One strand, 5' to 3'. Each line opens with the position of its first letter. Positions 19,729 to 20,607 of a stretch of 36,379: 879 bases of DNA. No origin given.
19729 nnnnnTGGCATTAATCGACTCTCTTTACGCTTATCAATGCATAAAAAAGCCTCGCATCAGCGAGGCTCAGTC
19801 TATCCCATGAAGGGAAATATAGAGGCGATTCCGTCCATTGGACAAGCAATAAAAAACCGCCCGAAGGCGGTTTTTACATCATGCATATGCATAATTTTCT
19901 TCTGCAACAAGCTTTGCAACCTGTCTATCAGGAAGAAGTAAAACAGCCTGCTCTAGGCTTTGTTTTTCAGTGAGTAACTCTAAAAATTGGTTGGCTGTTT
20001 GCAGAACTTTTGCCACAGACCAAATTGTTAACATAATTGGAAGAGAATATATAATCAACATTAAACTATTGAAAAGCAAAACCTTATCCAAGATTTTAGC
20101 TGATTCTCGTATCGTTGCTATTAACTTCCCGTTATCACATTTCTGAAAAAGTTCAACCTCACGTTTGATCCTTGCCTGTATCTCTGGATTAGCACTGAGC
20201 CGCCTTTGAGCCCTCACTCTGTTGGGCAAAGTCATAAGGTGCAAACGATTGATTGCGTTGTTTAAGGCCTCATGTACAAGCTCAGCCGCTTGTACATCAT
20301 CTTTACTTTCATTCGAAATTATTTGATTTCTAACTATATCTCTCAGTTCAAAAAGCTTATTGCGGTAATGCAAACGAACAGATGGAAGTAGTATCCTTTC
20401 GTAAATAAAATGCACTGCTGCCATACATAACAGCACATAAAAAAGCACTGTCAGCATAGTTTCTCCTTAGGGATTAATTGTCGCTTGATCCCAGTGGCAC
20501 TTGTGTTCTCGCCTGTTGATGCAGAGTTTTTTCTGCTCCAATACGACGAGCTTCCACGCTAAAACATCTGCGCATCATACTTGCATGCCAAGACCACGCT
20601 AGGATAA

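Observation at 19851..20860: AT-rich two-gene membrane-protein moron cassette between lysis genes and terminase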

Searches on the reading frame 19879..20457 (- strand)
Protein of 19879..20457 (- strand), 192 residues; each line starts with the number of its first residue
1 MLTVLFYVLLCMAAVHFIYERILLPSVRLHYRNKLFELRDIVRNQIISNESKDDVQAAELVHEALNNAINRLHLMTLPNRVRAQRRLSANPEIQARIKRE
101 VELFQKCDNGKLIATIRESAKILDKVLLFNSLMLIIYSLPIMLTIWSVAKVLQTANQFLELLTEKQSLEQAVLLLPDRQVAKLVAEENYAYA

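Call 4: search_protein_families(library=pfam, proteins=[window:19879-20457:-], max_evalue=1)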
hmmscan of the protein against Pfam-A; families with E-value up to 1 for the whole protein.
window:19879-20457:- (192 aa): 0 families

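Call 5: search_protein_families(library=phrogs, proteins=[window:19879-20457:-], max_evalue=1)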
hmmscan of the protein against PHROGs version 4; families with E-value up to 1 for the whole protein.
window:19879-20457:- (192 aa): 3 families
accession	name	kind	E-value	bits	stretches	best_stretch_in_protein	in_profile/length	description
phrog_24550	-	unknown function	4.1e-65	219.9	1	1-184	1-183/185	-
phrog_16756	-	unknown function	0.077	14.1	1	51-77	3-29/58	-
phrog_1186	-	unknown function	0.089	13.9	1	48-128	41-125/139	-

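Call 6: search_protein_families(library=padloc, proteins=[window:19879-20457:-], max_evalue=1)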
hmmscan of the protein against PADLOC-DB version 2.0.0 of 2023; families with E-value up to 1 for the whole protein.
window:19879-20457:- (192 aa): 1 family
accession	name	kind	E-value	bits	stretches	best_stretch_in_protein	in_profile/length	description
PDLC02977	1TM-TIR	-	8.9e-79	261.4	1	1-187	1-185/186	-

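Call 7: search_protein_families(library=ncbifam, proteins=[window:19879-20457:-], max_evalue=1)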
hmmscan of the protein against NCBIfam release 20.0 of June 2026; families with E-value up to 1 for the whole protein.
window:19879-20457:- (192 aa): 2 families
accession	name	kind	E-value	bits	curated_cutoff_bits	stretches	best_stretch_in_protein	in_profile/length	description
NF047648.1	MIGRI_fam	equivalog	0.073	13.3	28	0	1-28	1-28/55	protein MIGRI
NF003805.0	PRK05395.1-2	subfamily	0.099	12.2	146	1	94-146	39-90/147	type II 3-dehydroquinate dehydratase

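Call 12: search_dna_similar(query=window:19879-20457:-, collection=phages, mode=protein, max_rows=30)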
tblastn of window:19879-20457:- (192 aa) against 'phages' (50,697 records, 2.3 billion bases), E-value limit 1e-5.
Records with a match: 2; places in all: 2; records where one place covers at least 80% of the query: 2.
Best place of each record, by identity: <60% 2.
By first word of the organism name: Escherichia 2.
By host as written in the record: - 2.
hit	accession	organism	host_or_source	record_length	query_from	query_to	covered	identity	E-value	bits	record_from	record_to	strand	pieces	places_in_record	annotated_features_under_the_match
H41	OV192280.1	Escherichia phage P2_AC1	-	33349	1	184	96%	53.3%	9e-57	197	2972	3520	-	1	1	hypothetical protein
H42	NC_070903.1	Escherichia phage P2_AC1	-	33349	1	184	96%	53.3%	9e-57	197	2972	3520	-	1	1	hypothetical protein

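Call 13: get_annotated_region(hit=H42, flank=4000)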
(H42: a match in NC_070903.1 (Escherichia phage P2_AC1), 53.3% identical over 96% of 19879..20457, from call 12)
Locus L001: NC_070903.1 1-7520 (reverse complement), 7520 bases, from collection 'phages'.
description: Escherichia phage P2_AC1 genome assembly, chromosome: 1.
organism: Escherichia phage P2_AC1 (NCBI taxid 2881011)
taxonomy: Viruses; Duplodnaviria; Heunggongvirae; Uroviricota; Caudoviricetes; Peduoviridae; Peduovirus
host: -; source: -; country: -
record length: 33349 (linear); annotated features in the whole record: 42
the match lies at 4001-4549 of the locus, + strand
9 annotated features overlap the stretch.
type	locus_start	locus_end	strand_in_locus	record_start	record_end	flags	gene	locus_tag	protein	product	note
CDS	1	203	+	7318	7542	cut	-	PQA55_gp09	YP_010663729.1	hypothetical protein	label:P2AC1_00009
CDS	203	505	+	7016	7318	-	-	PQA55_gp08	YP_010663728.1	minor tail protein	label:P2AC1_00008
CDS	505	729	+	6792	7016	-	-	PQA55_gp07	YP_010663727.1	DksA-like zinc-finger protein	label:P2AC1_00007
CDS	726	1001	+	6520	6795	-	-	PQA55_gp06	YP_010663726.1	replication initiation protein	label:P2AC1_00006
CDS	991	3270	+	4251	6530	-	-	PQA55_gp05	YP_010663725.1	hypothetical protein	label:P2AC1_00005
CDS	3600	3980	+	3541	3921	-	-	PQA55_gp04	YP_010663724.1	hypothetical protein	label:P2AC1_00004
CDS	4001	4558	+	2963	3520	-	-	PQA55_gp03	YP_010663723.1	hypothetical protein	label:P2AC1_00003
CDS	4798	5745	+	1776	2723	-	-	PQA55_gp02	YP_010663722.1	hypothetical protein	label:P2AC1_00002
CDS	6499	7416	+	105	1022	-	-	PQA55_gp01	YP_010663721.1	hypothetical protein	label:P2AC1_00001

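Call 15: search_protein_families(library=padloc, proteins=[L001:3600-3980:+, L001:4001-4558:+, L001:4798-5745:+, L001:6499-7416:+], max_evalue=0.01)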
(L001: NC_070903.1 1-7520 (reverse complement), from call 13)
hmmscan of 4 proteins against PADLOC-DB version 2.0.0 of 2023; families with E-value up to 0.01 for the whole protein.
L001:3600-3980:+ (126 aa): 1 family
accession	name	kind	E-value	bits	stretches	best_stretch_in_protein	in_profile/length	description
PDLC02978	2TM-TIR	-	6.9e-58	192.4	1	1-126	1-124/124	-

L001:4001-4558:+ (185 aa): 1 family
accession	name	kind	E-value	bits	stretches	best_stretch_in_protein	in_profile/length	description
PDLC02977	1TM-TIR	-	2.7e-75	250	1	1-184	1-183/186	-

L001:4798-5745:+ (315 aa): 2 families
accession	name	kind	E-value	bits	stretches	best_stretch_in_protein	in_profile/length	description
PDLC03016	TIR-TM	-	2.7e-118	393.1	1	1-295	1-286/293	-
PDLC05062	PDC-S66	-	0.00013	19.5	1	3-99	151-247/282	-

L001:6499-7416:+ (305 aa): 0 families

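Call 16: search_protein_families(library=pfam, proteins=[L001:3600-3980:+, L001:4001-4558:+, L001:4798-5745:+, L001:6499-7416:+], max_evalue=0.1)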
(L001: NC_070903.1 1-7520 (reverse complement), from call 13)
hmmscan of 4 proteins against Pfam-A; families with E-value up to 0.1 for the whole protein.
L001:3600-3980:+ (126 aa): 1 family
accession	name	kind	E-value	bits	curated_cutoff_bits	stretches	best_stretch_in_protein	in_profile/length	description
PF04842.18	DUF639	-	0.06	13.2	37.1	1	39-118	48-123/231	Plant protein of unknown function (DUF639)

L001:4001-4558:+ (185 aa): 0 families

L001:4798-5745:+ (315 aa): 1 family
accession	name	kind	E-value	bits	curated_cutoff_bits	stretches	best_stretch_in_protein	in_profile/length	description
PF13676.11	TIR_2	-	7.5e-10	39.8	28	1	3-113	1-111/122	TIR domain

L001:6499-7416:+ (305 aa): 0 families

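Call 26: find_homologous_proteins(query=window:19879-20457:-, max_evalue=0.001)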
Query window:19879-20457:- (192 aa): 44 proteins with E <= 0.001 among 238 candidates.
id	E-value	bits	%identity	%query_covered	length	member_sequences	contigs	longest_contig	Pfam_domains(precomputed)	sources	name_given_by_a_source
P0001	6.9e-113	392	99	100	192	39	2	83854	-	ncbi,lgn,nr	ncbi:TPA: hypothetical protein PPG46_004503 [Escherichia coli]|nr:hypothetical protein [Escherichia 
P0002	4.1e-101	354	89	100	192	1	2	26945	-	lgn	-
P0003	4.4e-99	347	86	100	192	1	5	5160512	-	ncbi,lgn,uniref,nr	ncbi:TPA: hypothetical protein MBD98_003371 [Klebsiella aerogenes]|uniref:hypothetical protein n=1 T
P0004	9.5e-99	346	88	100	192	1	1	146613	-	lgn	-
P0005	1.2e-91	323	90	92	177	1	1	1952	-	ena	-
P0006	5.4e-84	298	75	100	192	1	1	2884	-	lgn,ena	-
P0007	1.0e-82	294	74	100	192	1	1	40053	-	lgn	-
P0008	5.1e-79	282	72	100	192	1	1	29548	-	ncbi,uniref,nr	ncbi:hypothetical protein VSX61_19585 [Brenneria populi subsp. brevivirga]|uniref:hypothetical prote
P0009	2.8e-76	273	69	100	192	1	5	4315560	-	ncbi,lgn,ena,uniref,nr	ncbi:hypothetical protein SNN71_001202 [Cronobacter sakazakii]|uniref:hypothetical protein n=1 Tax=C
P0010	3.5e-76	273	68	100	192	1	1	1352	-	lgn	-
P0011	6.8e-76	272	69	100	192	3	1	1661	-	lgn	-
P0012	7.8e-76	272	68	100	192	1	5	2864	-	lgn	-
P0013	2.1e-75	270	70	99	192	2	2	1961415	-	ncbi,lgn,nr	ncbi:hypothetical protein PEC301653_03610 [Pectobacterium carotovorum subsp. carotovorum]|nr:hypothe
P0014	1.1e-74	268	71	95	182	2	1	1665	-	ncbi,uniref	ncbi:hypothetical protein, partial [Streptomyces sp. NPDC056949]|uniref:hypothetical protein n=1 Tax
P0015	1.1e-73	265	67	100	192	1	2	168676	-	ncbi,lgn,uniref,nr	ncbi:hypothetical protein GBN33_05450 [Plesiomonas shigelloides]|uniref:hypothetical protein n=1 Tax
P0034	4.1e-57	211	53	96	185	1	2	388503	-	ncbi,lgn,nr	ncbi:hypothetical protein D1V28_000509 [Escherichia coli]|nr:hypothetical protein [Escherichia coli]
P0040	2.3e-54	202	53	96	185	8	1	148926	-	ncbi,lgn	ncbi:hypothetical protein ACGU0V_004005 [Serratia marcescens]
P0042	3.8e-53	198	52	97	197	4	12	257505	-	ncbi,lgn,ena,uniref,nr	ncbi:TPA: hypothetical protein SMN72_001411 [Proteus mirabilis]|uniref:hypothetical protein n=1 Tax=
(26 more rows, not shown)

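Call 28: find_related_loci(query=A1, collection=genome_contigs, flank=8000)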
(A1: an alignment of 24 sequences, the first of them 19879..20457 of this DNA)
Query A1 (192 aa) in genome_contigs; peptide patterns used: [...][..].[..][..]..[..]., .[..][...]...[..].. (x = any residue, [..] = any of these).
42 stretches matched a pattern; 1 encode a relative of the query (tblastn E <= 1e-3); 1 distinct loci.
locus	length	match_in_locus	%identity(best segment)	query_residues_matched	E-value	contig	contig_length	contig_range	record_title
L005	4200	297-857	40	1-184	4e-43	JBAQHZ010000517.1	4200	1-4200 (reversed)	MAG: Chania sp. isolate MFD04767_ilm_asm_bin9 k127_9706, whole genome shotgun sequence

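Call 29: find_related_loci(query=A1, collection=viral_contigs, flank=8000)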
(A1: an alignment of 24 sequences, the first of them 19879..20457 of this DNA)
Query A1 (192 aa) in viral_contigs; peptide patterns used: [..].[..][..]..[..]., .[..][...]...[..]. (x = any residue, [..] = any of these).
42 stretches matched a pattern; 18 encode a relative of the query (tblastn E <= 1e-3); 18 distinct loci.
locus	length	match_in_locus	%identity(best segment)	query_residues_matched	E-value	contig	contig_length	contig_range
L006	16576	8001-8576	99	1-192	2e-125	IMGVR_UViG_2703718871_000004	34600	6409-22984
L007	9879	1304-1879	70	1-192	5e-90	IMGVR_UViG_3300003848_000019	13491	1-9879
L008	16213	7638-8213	70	1-192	6e-90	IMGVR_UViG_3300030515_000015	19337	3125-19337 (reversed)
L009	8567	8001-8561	66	1-184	1e-76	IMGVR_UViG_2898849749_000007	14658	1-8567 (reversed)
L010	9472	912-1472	64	1-187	2e-76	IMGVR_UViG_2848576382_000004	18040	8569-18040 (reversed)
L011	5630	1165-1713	58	1-184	4e-72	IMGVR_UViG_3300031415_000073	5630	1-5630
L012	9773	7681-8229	54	1-184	2e-66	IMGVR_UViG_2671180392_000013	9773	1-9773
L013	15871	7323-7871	54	1-184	3e-64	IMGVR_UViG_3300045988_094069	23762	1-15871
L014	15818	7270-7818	54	1-184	7e-63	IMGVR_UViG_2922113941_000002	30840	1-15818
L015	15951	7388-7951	52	1-187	5e-62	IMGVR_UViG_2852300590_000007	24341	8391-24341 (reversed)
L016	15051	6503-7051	53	1-184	1e-60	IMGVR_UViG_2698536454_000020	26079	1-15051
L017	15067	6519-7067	53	1-184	1e-60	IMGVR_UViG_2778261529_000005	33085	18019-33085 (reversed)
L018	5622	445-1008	45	1-184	1e-50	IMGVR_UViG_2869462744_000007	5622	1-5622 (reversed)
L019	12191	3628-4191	45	1-184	1e-50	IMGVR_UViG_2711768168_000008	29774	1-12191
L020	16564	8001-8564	45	1-184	1e-50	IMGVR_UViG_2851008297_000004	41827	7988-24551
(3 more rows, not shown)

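Call 33: find_encoding_contigs(protein=P0003, flank=6000, max_places=3)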
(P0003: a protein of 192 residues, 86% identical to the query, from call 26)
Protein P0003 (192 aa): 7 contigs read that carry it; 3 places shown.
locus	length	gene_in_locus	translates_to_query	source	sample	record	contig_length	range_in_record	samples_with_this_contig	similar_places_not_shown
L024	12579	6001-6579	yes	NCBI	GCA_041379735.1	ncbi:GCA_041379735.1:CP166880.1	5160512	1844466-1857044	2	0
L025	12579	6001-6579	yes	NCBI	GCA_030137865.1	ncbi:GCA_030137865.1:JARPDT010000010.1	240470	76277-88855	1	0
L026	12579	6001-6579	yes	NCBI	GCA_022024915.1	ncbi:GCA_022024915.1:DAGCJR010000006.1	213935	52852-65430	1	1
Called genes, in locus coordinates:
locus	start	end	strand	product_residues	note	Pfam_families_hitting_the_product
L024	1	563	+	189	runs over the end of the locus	-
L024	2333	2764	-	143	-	PF15919:HicB_lk_antitox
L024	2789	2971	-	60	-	PF07927:HicA_toxin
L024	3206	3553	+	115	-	PF05106:Phage_holin_3_1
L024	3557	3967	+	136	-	-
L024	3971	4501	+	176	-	PF10721:DUF2514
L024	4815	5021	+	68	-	-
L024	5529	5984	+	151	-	-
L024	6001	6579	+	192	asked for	-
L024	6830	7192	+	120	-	PF01844:HNH, PF14279:HNH_5 (weak)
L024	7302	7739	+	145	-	PF05119:Terminase_4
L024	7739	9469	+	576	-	PF03354:TerL_ATPase, PF20441:TerL_nuclease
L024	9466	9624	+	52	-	-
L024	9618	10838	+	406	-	PF04860:Phage_portal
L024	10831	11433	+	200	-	PF04586:Peptidase_S78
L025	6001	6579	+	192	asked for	-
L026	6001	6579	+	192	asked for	-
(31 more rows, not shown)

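Call 34: find_encoding_contigs(protein=P0042, flank=6000, max_places=3)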
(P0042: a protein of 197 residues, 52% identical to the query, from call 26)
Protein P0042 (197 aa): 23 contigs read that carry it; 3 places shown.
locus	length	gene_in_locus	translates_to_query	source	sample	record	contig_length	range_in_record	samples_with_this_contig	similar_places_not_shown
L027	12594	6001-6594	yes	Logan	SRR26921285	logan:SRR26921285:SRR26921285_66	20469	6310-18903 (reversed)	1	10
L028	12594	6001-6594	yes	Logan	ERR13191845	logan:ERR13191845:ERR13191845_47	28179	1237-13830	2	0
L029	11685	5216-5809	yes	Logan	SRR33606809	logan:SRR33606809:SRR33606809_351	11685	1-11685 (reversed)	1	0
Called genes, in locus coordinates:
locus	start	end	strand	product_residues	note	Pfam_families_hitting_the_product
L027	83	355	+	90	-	PF10743:Phage_Cox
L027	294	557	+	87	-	-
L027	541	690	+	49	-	-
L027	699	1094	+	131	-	PF17282:DUF5347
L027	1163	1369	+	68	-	PF10809:DUF2732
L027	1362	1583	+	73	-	PF01258:zf-dskA_traR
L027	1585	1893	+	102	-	PF12961:DUF3850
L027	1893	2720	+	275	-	PF02086:MethyltransfD12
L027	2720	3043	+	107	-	PF17399:DUF5405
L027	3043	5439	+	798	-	PF05840:Phage_GPA, PF23343:REP_ORF2-G2P (weak)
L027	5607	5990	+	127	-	-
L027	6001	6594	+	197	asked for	-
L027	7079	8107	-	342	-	PF04860:Phage_portal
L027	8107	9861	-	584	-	PF06056:Terminase_5, PF03237:Terminase_6N, PF17289:Terminase_6C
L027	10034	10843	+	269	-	PF05929:Phage_GPO_N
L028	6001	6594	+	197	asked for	-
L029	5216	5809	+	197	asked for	-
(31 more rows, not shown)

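Call 35: find_encoding_contigs(protein=P0034, flank=5000, max_places=2)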
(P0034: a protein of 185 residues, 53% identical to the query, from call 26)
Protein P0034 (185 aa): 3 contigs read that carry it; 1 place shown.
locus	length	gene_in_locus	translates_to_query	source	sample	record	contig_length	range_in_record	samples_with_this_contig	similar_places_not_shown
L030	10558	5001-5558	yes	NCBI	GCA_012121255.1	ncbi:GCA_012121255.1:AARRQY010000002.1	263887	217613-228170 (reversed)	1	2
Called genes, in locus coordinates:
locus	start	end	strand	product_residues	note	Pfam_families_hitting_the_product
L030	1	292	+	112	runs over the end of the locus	PF17282:DUF5347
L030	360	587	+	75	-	PF10809:DUF2732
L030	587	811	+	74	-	PF01258:zf-dskA_traR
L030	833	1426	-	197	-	-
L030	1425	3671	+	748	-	PF05840:Phage_GPA, PF23343:REP_ORF2-G2P (weak)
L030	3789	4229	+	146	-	PF06183:DinI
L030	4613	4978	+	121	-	-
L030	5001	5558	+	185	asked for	-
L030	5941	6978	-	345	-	PF04860:Phage_portal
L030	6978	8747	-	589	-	PF06056:Terminase_5, PF13384:HTH_23, PF03237:Terminase_6N, PF17289:Terminase_6C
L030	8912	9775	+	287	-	PF05929:Phage_GPO_N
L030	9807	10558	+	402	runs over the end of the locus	PF05125:Phage_cap_P2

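Call 36: find_encoding_contigs(protein=P0040, flank=5000, max_places=2)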
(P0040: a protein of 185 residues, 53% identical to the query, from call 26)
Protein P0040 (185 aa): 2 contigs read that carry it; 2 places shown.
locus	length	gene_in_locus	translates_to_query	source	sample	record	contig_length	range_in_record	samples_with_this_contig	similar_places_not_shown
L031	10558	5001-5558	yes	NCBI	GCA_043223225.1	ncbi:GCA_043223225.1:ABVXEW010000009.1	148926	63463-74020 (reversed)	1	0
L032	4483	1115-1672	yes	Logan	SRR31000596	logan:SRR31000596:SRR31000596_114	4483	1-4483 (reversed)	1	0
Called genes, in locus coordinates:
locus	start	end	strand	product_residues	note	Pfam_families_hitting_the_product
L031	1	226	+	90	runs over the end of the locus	PF10743:Phage_Cox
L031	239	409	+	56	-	-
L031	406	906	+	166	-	PF26815:Phage_RepB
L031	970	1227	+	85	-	PF10809:DUF2732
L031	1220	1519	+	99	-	PF17399:DUF5405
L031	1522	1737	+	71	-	PF01258:zf-dskA_traR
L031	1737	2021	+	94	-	PF17399:DUF5405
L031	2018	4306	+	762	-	PF05840:Phage_GPA, PF23343:REP_ORF2-G2P (weak)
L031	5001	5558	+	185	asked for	-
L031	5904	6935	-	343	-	PF04860:Phage_portal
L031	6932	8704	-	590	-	PF06056:Terminase_5, PF03237:Terminase_6N, PF17289:Terminase_6C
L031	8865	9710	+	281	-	PF05929:Phage_GPO_N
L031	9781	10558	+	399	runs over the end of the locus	PF05125:Phage_cap_P2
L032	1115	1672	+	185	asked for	-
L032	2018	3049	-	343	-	PF04860:Phage_portal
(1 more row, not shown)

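Call 37: find_encoding_contigs(protein=P0009, flank=5000, max_places=2)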
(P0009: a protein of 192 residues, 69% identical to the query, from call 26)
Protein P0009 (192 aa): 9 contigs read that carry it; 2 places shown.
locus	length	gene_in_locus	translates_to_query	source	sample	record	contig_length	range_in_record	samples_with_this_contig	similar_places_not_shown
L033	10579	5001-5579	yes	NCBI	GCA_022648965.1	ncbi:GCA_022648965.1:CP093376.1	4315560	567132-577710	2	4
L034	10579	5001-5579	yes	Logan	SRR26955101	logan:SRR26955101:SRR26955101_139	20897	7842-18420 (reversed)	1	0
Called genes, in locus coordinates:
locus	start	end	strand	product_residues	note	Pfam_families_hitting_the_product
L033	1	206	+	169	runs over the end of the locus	PF06892:Phage_CP76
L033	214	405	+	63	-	PF10893:Phage_186_Fil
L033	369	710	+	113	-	PF17282:DUF5347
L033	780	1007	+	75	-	PF10809:DUF2732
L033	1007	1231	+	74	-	PF01258:zf-dskA_traR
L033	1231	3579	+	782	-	PF05840:Phage_GPA, PF23343:REP_ORF2-G2P (weak)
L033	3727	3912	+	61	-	-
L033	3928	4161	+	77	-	PF06183:DinI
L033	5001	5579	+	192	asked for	-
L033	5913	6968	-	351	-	PF04860:Phage_portal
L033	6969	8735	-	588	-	PF06056:Terminase_5, PF03237:Terminase_6N, PF17289:Terminase_6C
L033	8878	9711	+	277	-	PF05929:Phage_GPO_N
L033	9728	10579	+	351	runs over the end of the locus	PF05125:Phage_cap_P2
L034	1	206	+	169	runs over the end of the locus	PF06892:Phage_CP76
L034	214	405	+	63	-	PF10893:Phage_186_Fil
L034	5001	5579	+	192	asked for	-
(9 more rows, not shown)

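Call 38: find_encoding_contigs(protein=P0015, flank=5000, max_places=2)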
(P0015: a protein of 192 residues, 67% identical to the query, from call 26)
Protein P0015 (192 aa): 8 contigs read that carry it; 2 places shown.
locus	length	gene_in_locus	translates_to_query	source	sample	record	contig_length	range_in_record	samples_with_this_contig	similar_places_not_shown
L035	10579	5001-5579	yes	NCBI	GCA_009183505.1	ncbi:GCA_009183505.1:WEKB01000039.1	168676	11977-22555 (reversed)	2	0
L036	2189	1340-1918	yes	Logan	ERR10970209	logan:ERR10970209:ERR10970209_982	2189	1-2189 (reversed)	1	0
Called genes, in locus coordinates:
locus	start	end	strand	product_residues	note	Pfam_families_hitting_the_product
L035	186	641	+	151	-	-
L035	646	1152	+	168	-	PF06530:Phage_antitermQ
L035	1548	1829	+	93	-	-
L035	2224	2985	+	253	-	-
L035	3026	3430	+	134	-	PF02661:Fic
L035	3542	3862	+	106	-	PF05106:Phage_holin_3_1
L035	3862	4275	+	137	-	PF13539:Peptidase_M15_4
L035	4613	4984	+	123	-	-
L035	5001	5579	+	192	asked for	-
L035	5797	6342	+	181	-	PF10721:DUF2514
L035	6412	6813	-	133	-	PF04151:PPC (weak)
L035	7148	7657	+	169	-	PF07471:Phage_Nu1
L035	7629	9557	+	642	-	PF05876:GpA_ATPase, PF20454:GpA_nuclease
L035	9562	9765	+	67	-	PF02831:gpW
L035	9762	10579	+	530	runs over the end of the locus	PF05136:Phage_portal_2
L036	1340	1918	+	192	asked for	-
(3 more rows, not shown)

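Call 50: predict_structure(alignment_id=A2)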
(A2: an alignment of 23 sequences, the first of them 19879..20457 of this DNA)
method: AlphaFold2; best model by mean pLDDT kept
length: 192 residues; sequences in the alignment: 23
mean_pLDDT: 82.8   pTM: 0.63
mean pLDDT of the five models: 82.8, 82.1, 81.9, 79.4, 78.5
residues with pLDDT >= 90: 44; 70-90: 118; 50-70: 27; < 50: 3
segments of 3 or more residues with pLDDT < 50: 190-192
pLDDT, mean of each block of 10 residues (from residue 1): 88 87 88 93 85 86 91 87 90 89 82 89 90 85 88 82 64 62 57 39
secondary structure, 60 per line:
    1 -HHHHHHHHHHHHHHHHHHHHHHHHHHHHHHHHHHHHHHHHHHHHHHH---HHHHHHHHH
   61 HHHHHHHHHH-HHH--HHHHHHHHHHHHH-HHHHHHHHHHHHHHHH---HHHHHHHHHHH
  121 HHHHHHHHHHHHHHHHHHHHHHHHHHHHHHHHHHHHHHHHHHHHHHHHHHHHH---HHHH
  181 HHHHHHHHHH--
elements in order: H2-48 H52-70 H77-89 H91-106 H110-173 H177-190
